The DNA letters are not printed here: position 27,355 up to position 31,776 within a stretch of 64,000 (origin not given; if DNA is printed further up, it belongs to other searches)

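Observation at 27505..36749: Three genes of the pre-mRNA 3'-end processing machinery (CPSF160, CPSF100, CstF-77) are physically clustered within 9.2 kb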

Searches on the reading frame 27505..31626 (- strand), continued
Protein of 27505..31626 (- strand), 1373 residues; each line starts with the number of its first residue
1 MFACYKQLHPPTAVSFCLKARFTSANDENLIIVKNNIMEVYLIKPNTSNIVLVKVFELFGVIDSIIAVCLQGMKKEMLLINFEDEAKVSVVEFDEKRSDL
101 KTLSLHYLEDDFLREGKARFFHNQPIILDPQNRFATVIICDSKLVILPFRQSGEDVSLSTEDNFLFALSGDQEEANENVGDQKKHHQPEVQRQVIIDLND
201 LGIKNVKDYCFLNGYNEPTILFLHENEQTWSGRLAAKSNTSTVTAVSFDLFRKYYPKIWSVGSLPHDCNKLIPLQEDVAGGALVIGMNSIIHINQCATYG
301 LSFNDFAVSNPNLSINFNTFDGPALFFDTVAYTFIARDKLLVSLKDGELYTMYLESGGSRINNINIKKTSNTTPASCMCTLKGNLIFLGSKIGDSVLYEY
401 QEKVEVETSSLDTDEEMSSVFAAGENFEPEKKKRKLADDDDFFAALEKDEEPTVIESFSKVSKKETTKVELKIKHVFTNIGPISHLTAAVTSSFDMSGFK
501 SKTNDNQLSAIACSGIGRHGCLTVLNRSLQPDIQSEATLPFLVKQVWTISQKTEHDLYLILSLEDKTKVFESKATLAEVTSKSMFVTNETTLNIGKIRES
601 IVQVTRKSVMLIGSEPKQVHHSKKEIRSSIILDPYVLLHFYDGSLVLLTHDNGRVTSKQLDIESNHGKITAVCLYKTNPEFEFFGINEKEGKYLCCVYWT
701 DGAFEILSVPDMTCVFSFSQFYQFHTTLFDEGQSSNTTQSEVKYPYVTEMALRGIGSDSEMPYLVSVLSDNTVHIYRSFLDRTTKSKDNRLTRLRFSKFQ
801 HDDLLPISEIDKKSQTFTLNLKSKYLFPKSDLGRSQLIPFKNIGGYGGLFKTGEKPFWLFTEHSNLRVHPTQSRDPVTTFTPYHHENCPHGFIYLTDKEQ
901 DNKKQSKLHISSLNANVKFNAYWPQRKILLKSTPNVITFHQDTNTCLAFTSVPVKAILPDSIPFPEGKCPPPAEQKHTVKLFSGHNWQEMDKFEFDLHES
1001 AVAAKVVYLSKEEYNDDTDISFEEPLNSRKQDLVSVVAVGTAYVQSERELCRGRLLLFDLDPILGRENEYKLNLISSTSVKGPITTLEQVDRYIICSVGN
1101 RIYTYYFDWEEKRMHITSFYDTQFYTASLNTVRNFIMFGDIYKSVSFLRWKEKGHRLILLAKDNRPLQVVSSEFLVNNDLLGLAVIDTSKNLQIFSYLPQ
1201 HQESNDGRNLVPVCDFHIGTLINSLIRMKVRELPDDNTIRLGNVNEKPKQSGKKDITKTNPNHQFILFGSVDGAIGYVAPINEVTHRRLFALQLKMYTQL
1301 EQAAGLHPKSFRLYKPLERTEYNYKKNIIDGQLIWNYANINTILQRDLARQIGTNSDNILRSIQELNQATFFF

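Call 13: find_homologous_proteins(query=P0002, max_evalue=1e-30)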
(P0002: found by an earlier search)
Query P0002 (808 aa): 952 proteins with E <= 1e-30 among 8000 candidates; the best 120 are listed.
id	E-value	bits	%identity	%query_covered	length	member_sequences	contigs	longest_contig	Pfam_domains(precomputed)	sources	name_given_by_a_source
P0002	0.0e+0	1838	100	100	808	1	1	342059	PF16661.12,PF07521.18,PF10996.15,PF13299.12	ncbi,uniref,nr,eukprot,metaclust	ncbi:predicted protein [Naegleria gruberi]|uniref:Cleavage and polyadenylation specificity factor su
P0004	0.0e+0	1398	76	100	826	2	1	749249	PF16661.12,PF07521.18,PF10996.15,PF00753.34,PF13299.12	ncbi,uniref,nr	ncbi:hypothetical protein C9374_000125 [Naegleria lovaniensis]|uniref:Cleavage and polyadenylation s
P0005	0.0e+0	1299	70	100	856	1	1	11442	PF16661.12,PF07521.18,PF10996.15,PF13299.12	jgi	-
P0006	0.0e+0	1222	64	100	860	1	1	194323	PF16661.12,PF23023.2,PF07521.18,PF10996.15,PF00753.34,PF13299.12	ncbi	ncbi:hypothetical protein ABK040_005390 [Willaertia magna]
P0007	5.9e-208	711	32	96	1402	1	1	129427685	PF16661.12,PF07521.18,PF10996.15,PF13299.12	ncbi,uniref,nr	ncbi:CPSF2 [Cordylochernes scorpioides]|uniref:Cleavage and polyadenylation specificity factor subun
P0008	7.7e-189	648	42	99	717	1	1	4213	PF12706.14,PF16661.12,PF07521.18,PF10996.15,PF00753.34,PF13299.12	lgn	-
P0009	2.4e-186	640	43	99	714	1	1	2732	PF16661.12,PF07521.18,PF10996.15,PF00753.34,PF13299.12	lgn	-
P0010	1.6e-174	600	41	99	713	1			PF16661.12,PF07521.18,PF10996.15,PF00753.34,PF13299.12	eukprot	eukprot:gene9302-1390_t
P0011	3.1e-160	553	38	93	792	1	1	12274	PF16661.12,PF07521.18,PF10996.15,PF13299.12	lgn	-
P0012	1.4e-154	535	39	55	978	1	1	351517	PF16661.12,PF07521.18,PF10996.15,PF00753.34,PF13299.12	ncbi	ncbi:UNVERIFIED_CONTAM: hypothetical protein FKN15_031747 [Acipenser sinensis]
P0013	1.5e-144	501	37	100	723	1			PF16661.12,PF07521.18,PF10996.15,PF00753.34,PF13299.12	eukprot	eukprot:Phypoly_transcript_04328.p1 GENE.Phypoly_transcript_04328~~Phypoly_transcript_04328.p1 ORF t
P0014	9.5e-143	495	37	100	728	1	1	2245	PF16661.12,PF07521.18,PF10996.15,PF00753.34,PF13299.12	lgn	-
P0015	4.9e-139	483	36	100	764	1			PF16661.12,PF07521.18,PF10996.15,PF00753.34,PF13299.12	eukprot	eukprot:TRINITY_DN3952_c0_g1_i2.p1 TRINITY_DN3952_c0_g1~~TRINITY_DN3952_c0_g1_i2.p1 ORF type:complet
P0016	2.0e-138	481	34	100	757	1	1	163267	PF12706.14,PF16661.12,PF07521.18,PF10996.15,PF00753.34,PF13299.12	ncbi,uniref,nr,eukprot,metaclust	ncbi:cleavage and polyadenylation specificity factor subunit 2 [Lingula anatina]|uniref:Cleavage and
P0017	2.7e-138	481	37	100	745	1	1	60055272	PF16661.12,PF07521.18,PF10996.15,PF13299.12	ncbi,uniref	ncbi:hypothetical protein R1flu_007452 [Riccia fluitans]|uniref:Cleavage and polyadenylation specifi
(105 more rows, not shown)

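Call 16: find_encoding_contigs(protein=P0004, flank=10000, max_places=3)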
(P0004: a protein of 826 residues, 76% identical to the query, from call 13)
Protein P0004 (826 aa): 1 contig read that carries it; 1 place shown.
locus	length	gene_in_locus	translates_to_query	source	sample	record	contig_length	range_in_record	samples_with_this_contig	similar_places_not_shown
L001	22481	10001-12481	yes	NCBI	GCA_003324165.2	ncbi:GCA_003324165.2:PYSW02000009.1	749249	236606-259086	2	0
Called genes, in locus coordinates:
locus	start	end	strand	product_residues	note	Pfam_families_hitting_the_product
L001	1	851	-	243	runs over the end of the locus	PF00498:FHA, PF00533:BRCT, PF12738:PTCB-BRCT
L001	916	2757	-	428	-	PF01694:Rhomboid, PF00076:RRM_1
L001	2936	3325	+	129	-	-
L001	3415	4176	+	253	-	PF02779:Transket_pyr, PF02780:Transketolase_C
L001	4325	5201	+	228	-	PF01991:vATP-synt_E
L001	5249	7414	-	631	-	-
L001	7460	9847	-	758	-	PF05843:Suf, PF13428:TPR_14 (faint), PF23231:HAT_Syf1_CNRKL1_C (faint), PF23240:HAT_PRP39_N, PF23233:HAT_Syf1_CNRKL1_N (weak), PF23241:HAT_PRP39_C (weak)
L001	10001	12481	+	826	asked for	PF00753:Lactamase_B (weak), PF16661:Lactamase_B_6, PF10996:Beta-Casp, PF07521:RMMBL, PF13299:CPSF100_C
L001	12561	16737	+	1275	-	PF10433:Beta-prop_RSE1_1st, PF23726:Beta-prop_RSE1_2nd, PF03178:CPSF_A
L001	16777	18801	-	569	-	PF00646:F-box (weak), PF12937:F-box-like, PF00025:Arf (weak), PF00071:Ras, PF08477:Roc, PF00009:GTP_EFTU (weak)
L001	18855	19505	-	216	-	-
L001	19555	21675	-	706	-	PF23197:IG_AIR9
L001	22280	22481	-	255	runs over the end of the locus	PF12799:LRR_4 (faint)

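Call 17: find_encoding_contigs(protein=P0006, flank=10000, max_places=3)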
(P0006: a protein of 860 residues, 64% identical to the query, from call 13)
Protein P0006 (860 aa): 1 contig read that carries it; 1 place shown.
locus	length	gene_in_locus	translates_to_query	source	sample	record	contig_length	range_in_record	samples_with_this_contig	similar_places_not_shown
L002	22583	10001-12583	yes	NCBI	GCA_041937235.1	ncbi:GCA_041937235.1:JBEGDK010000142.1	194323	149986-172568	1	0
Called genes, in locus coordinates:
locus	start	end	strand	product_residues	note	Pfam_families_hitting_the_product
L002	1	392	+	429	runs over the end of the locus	PF25390:WD40_RLD, PF00415:RCC1 (faint), PF13540:RCC1_2, PF25390:WD40_RLD, PF13540:RCC1_2 (weak)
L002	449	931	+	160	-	-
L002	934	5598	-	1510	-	PF13855:LRR_8 (faint), PF12799:LRR_4, PF14580:LRR_9 (weak), PF23197:IG_AIR9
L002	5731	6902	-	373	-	PF10998:DUF2838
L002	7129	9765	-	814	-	PF05843:Suf, PF13428:TPR_14 (faint), PF23233:HAT_Syf1_CNRKL1_N (faint), PF23240:HAT_PRP39_N, PF23241:HAT_PRP39_C (weak), PF23240:HAT_PRP39_N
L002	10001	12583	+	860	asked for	PF00753:Lactamase_B (weak), PF16661:Lactamase_B_6, PF23023:Anti-Pycsar_Apyc1 (faint), PF16661:Lactamase_B_6, PF10996:Beta-Casp, PF07521:RMMBL, PF13299:CPSF100_C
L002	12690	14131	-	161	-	-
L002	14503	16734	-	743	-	-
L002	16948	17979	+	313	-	PF13964:Beta-prop_Calicin (faint), PF24681:Kelch_KLHDC2_KLHL20_DRC7, PF13415:Beta-prop_FBX42, PF24981:Beta-prop_ATRN-LZTR1, PF13415:Beta-prop_FBX42, PF24681:Kelch_KLHDC2_KLHL20_DRC7, PF13854:Kelch_HCF, PF24981:Beta-prop_ATRN-LZTR1 (weak), +5 more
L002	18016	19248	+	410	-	PF00856:SET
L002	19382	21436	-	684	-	-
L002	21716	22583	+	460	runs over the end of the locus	PF05057:DUF676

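Call 18: find_encoding_contigs(protein=P0005, flank=10000, max_places=3)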
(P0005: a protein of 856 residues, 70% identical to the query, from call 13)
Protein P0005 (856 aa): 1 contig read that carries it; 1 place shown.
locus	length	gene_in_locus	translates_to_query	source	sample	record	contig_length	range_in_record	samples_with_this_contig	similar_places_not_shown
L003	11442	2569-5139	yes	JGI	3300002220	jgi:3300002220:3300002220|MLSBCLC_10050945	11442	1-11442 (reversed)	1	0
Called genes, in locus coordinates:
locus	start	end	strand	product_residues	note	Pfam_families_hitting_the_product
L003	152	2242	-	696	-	PF05843:Suf, PF23233:HAT_Syf1_CNRKL1_N (faint), PF23240:HAT_PRP39_N, PF23241:HAT_PRP39_C (weak)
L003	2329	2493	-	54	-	-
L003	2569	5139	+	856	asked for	PF16661:Lactamase_B_6, PF10996:Beta-Casp, PF07521:RMMBL (weak), PF13299:CPSF100_C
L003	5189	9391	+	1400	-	PF10433:Beta-prop_RSE1_1st, PF23726:Beta-prop_RSE1_2nd, PF03178:CPSF_A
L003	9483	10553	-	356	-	PF13540:RCC1_2 (weak), PF25390:WD40_RLD, PF00415:RCC1 (weak), PF13540:RCC1_2 (weak)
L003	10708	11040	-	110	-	-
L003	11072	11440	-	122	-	?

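Call 20: find_encoding_contigs(protein=P0011, flank=10000, max_places=3)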
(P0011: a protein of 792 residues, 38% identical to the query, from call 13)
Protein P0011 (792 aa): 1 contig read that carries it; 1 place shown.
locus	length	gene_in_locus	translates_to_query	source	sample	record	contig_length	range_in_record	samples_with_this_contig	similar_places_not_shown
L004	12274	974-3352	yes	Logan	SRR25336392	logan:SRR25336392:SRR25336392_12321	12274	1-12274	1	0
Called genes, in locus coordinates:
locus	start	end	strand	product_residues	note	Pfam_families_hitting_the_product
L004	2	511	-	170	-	?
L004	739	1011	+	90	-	-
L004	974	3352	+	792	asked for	PF16661:Lactamase_B_6, PF10996:Beta-Casp, PF07521:RMMBL (faint), PF13299:CPSF100_C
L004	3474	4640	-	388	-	PF07714:PK_Tyr_Ser-Thr, PF00069:Pkinase, PF14531:Kinase-like (faint)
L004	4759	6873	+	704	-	-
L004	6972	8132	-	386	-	PF00651:BTB, PF00622:SPRY (weak), PF07177:Neuralized (weak)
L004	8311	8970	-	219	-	-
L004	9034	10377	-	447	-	PF13238:AAA_18 (weak), PF00406:ADK, PF13207:AAA_17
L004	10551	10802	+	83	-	-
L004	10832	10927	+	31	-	-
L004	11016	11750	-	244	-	PF01912:eIF-6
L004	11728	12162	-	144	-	-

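Call 21: find_encoding_contigs(protein=P0008, flank=10000, max_places=3)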
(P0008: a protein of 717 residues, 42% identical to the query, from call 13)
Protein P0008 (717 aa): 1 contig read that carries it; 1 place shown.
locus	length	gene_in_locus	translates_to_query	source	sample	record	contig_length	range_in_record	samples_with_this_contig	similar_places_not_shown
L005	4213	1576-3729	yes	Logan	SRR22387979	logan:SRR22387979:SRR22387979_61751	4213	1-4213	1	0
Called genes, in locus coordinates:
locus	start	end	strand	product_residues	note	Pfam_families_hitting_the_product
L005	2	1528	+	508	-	?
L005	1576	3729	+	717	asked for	PF00753:Lactamase_B, PF16661:Lactamase_B_6, PF12706:Lactamase_B_2 (weak), PF10996:Beta-Casp, PF07521:RMMBL, PF13299:CPSF100_C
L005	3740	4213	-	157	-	?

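Call 24: find_homologous_proteins(query=P0001, max_evalue=1e-60)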
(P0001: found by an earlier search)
Query P0001 (1373 aa): 24 proteins with E <= 1e-60 among 8000 candidates.
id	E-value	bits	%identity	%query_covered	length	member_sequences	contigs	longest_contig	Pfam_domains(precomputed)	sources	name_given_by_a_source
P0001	0.0e+0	3152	100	100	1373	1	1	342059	PF23726.2,PF10433.16,PF03178.22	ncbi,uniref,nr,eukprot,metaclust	ncbi:CPSF A subunit [Naegleria gruberi]|uniref:CPSF A subunit n=1 Tax=Naegleria gruberi TaxID=5762 R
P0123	0.0e+0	2026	65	100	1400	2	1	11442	PF23726.2,PF10433.16,PF03178.22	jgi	-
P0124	0.0e+0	1908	66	77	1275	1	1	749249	PF23726.2,PF10433.16,PF03178.22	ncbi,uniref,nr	ncbi:hypothetical protein C9374_000126 [Naegleria lovaniensis]|uniref:Cleavage/polyadenylation speci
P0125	8.0e-151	522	28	49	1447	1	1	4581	PF23726.2,PF10433.16,PF03178.22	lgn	-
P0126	8.3e-151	522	28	50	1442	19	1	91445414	PF23726.2,PF10433.16,PF03178.22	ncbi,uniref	ncbi:cleavage and polyadenylation specificity factor subunit 1-like [Mytilus trossulus]|uniref:cleav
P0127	1.7e-149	518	30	47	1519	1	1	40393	PF23726.2,PF10433.16,PF03178.22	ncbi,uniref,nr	ncbi:hypothetical protein CYY_004931 [Polysphondylium violaceum]|uniref:CPSF domain-containing prote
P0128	1.3e-146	508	28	51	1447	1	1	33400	PF23726.2,PF10433.16,PF03178.22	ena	-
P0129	6.8e-146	506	27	49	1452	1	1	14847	PF23726.2,PF10433.16,PF03178.22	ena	-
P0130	3.3e-145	503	28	50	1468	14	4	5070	PF23726.2,PF10433.16,PF03178.22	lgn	-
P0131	2.9e-143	497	28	50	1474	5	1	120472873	PF23726.2,PF10433.16,PF03178.22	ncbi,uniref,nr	ncbi:cleavage and polyadenylation specificity factor subunit 1 [Octopus sinensis]|uniref:Cleavage an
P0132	6.1e-142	493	28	49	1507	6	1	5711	PF23726.2,PF10433.16,PF03178.22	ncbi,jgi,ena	jgi:cleavage and polyadenylation specificity factor subunit 1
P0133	1.6e-138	481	29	48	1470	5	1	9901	PF23726.2,PF10433.16,PF03178.22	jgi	-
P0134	2.3e-137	477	27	50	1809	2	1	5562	PF23726.2,PF10433.16,PF03178.22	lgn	-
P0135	1.4e-131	458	26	49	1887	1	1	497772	PF23726.2,PF10433.16,PF03178.22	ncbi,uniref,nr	ncbi:cleavage and polyadenylation specificity factor subunit 1-like [Panonychus citri]|uniref:cleava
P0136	8.3e-130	452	26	50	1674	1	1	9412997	PF23726.2,PF10433.16,PF03178.22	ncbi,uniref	ncbi:hypothetical protein RB653_005993 [Dictyostelium firmibasis]|uniref:Cleavage/polyadenylation sp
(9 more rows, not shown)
